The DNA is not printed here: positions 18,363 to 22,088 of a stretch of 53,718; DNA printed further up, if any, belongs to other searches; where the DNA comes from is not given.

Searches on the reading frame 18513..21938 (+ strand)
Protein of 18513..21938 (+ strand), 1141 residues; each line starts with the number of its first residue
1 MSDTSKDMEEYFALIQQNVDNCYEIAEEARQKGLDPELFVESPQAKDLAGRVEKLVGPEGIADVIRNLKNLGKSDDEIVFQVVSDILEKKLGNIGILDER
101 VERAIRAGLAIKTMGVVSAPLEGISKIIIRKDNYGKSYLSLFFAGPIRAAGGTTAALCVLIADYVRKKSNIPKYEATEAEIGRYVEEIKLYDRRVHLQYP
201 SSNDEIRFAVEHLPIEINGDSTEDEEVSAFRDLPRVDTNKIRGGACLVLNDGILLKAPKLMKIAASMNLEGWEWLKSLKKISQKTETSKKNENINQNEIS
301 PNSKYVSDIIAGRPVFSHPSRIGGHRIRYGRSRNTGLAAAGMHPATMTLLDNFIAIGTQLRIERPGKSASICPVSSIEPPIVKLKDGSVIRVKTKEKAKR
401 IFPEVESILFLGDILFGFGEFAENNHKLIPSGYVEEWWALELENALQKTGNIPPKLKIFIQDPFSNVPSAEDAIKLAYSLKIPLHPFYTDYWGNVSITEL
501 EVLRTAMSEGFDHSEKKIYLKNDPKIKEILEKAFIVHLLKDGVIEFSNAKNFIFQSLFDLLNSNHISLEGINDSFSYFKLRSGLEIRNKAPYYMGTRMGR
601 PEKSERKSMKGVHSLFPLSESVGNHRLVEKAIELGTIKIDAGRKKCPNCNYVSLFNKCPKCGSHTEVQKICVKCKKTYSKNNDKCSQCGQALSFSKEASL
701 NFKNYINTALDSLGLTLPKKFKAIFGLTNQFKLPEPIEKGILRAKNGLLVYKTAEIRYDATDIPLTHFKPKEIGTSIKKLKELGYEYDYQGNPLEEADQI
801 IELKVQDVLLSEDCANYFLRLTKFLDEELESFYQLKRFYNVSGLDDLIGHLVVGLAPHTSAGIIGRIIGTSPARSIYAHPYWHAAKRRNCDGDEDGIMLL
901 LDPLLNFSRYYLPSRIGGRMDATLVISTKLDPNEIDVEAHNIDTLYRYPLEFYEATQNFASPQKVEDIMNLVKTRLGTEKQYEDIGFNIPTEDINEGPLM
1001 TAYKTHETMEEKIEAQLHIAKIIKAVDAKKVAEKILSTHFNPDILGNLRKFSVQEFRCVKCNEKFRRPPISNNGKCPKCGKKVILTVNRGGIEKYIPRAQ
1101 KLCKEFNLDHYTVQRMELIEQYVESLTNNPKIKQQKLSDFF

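Call 63: search_protein_families(library=pfam, proteins=[window:18513-21938:+], max_evalue=0.001)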
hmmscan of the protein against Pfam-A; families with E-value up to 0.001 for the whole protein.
window:18513-21938:+ (1141 aa): 3 families
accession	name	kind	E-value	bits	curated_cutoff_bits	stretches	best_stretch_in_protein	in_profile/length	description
PF24846.1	PolC_DP2_cat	-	1.6e-133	444.7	24.3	1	719-1012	6-299/299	DNA polymerase II large subunit DP2, catalytic domain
PF24844.1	PolC_DP2_central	-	5.7e-120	401.1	24.3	1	295-677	4-369/372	DNA polymerase II large subunit DP2, central domain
PF03833.19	PolC_DP2_N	-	3.8e-103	344.8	24.3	1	10-280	1-270/271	DNA polymerase II large subunit DP2, N-terminal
